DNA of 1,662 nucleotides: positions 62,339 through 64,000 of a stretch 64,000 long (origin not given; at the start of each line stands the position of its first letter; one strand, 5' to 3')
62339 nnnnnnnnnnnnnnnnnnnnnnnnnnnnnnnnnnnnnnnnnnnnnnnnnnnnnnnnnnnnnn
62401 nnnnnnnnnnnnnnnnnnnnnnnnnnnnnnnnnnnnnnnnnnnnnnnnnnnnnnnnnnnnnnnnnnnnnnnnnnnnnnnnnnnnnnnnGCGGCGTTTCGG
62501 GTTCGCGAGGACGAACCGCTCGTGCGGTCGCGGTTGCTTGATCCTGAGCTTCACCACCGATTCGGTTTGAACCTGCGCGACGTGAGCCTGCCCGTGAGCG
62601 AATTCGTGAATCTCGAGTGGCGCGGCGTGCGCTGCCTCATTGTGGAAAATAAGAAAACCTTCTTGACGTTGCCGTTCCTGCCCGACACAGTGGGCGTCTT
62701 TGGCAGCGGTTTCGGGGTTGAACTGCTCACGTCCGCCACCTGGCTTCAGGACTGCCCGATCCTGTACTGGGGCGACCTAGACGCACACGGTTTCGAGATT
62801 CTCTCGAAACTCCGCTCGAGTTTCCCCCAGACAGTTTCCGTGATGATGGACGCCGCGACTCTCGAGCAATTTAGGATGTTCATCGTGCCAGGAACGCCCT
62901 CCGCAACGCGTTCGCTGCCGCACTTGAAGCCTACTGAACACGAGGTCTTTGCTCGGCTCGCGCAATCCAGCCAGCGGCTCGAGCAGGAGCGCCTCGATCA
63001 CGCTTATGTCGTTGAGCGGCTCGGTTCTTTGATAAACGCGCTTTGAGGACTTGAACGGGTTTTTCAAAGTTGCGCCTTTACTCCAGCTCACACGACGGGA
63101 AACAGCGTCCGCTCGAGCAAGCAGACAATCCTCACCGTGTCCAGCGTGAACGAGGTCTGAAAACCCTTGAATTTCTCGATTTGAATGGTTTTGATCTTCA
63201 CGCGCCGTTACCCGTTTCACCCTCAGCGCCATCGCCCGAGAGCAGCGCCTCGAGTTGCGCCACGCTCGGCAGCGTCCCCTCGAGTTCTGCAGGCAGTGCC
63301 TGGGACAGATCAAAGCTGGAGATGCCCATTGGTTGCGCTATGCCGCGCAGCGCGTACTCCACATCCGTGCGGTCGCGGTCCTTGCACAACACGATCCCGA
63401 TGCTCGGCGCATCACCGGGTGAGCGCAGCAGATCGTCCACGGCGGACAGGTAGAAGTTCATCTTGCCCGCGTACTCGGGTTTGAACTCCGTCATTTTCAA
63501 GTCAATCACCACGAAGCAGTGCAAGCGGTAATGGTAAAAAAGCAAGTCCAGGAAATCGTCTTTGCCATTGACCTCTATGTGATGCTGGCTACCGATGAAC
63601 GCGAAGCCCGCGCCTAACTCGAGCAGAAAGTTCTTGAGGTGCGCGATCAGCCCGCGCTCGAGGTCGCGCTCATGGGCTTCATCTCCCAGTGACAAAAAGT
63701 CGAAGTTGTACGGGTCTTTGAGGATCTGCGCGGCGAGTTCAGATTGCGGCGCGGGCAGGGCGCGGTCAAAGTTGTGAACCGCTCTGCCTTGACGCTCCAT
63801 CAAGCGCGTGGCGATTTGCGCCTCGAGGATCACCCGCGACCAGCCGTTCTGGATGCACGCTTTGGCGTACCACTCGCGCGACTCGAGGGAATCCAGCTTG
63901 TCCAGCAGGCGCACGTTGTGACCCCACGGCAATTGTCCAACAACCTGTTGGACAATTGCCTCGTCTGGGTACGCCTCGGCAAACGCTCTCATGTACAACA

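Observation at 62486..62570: JetD nuclease subunit is split by a frameshift near the DUF3322/Toprim junction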

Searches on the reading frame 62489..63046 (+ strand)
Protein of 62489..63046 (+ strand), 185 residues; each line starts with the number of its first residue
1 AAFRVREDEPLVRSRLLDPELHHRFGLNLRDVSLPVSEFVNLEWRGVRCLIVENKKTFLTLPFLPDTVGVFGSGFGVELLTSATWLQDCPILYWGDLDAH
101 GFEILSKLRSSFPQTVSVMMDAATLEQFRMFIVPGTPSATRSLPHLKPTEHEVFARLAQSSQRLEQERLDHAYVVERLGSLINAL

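Call 3: search_protein_families(library=pfam, proteins=[window:62489-63046:+], max_evalue=0.01)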
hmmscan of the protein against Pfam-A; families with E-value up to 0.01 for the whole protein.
window:62489-63046:+ (185 aa): 1 family
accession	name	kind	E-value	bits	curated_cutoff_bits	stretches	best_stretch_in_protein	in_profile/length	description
PF09983.15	JetD_C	-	6.3e-45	153.1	22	1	6-177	3-178/179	Wadjet protein JetD, C-terminal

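Call 4: search_protein_families(library=padloc, proteins=[window:62489-63046:+], max_evalue=0.01)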
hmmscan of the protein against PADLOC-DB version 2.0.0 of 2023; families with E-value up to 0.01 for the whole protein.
window:62489-63046:+ (185 aa): 18 families
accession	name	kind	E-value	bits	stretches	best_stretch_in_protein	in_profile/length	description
PDLC00522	JetD1|JetD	-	8.8e-65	217.2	1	3-182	201-380/382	DUF2220; DUF3322; DUF2399 domain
PDLC00530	JetD1|JetD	-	1.5e-59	200.2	1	3-182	206-387/391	DUF2220; DUF3322; DUF2399 domain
PDLC00523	JetD1|JetD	-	1.2e-34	118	1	32-182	242-394/398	DUF2220; DUF3322; DUF2399 domain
PDLC00520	JetD1|JetD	-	1.6e-30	104.4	1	12-178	207-382/398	DUF2220; DUF3322; DUF2399 domain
PDLC00532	JetD1|JetD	-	9.9e-26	88.3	1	30-178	225-375/383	DUF2220; DUF3322; DUF2399 domain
PDLC00533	JetD1|JetD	-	1.9e-14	51.5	1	85-170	313-406/409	DUF2220; DUF3322; DUF2399 domain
PDLC00591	JetD3|JetD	-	1.7e-08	32.2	1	48-115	195-278/350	DUF2239; DUF2220 domain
PDLC00592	JetD3|JetD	-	2.1e-08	31.9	1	27-114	163-267/346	DUF2239; DUF2220 domain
PDLC00527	JetD1|JetD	-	5.8e-08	30.2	1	83-115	285-320/387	DUF2220; DUF3322; DUF2399 domain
PDLC00524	JetD1|JetD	-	7.3e-08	29.9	1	46-169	253-385/387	DUF2220; DUF3322; DUF2399 domain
PDLC00521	JetD1|JetD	-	2.5e-06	24.9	1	85-170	300-384/395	DUF2220; DUF3322; DUF2399 domain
PDLC00594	JetD3|JetD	-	6.2e-06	23.8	1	31-114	176-266/345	DUF2239; DUF2220 domain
PDLC00525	JetD1|JetD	-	0.00013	19.1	1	33-129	259-365/412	DUF2220; DUF3322; DUF2399 domain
PDLC00531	JetD1|JetD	-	0.00029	18.4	1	87-117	143-173/234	DUF2220; DUF3322; DUF2399 domain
PDLC00555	JetD2|JetD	-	0.00092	16.1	1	88-133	373-416/472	DUF2220; DUF3322; DUF2399 domain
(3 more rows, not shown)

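Call 6: find_encoding_contigs(protein=window:62522-63046:+, flank=6000, max_places=10)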
Protein window:62522-63046:+ (174 aa): no gene with exactly this product is on record in the collection.

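Call 40: list_cluster_members(proteins=[window:62522-63043:+, window:62534-63043:+, window:62567-63043:+, window:62582-63043:+, window:62594-63043:+, window:62606-63043:+, window:62627-63043:+, window:62843-63043:+, window:61896-62567:+, window:58567-61896:+])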
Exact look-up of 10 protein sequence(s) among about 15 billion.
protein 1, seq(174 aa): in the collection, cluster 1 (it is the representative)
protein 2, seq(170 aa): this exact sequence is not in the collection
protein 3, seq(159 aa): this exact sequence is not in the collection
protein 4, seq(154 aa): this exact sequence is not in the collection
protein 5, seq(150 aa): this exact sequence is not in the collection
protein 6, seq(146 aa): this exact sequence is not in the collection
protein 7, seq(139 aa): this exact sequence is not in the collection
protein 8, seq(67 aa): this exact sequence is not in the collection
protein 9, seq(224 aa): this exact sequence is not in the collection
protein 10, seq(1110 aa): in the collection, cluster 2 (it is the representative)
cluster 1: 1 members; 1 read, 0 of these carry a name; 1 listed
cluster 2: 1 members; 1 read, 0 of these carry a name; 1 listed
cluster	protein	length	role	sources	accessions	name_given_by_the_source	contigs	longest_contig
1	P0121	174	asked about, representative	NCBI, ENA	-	-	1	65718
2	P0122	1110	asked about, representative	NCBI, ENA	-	-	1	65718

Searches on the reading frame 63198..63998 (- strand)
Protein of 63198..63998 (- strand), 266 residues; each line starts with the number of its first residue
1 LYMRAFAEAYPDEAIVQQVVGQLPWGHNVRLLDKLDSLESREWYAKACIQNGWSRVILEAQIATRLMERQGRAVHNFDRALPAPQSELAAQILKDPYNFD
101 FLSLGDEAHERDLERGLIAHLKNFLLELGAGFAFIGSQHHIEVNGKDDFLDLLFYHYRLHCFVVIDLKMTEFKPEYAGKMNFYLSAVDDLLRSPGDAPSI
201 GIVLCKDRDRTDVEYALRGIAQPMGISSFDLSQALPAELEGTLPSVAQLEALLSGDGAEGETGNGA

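Call 36: search_protein_families(library=pfam, proteins=[window:63198-63998:-], max_evalue=0.001)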
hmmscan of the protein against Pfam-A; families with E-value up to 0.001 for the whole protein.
window:63198-63998:- (266 aa): 2 families
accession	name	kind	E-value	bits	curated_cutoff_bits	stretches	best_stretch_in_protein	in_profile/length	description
PF06250.17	YhcG_C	-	3.3e-64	215.9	32.5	1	91-244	2-157/157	YhcG PDDEXK nuclease domain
PF17761.7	DUF1016_N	-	4e-19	69.5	32.8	1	2-69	71-137/137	DUF1016 N-terminal domain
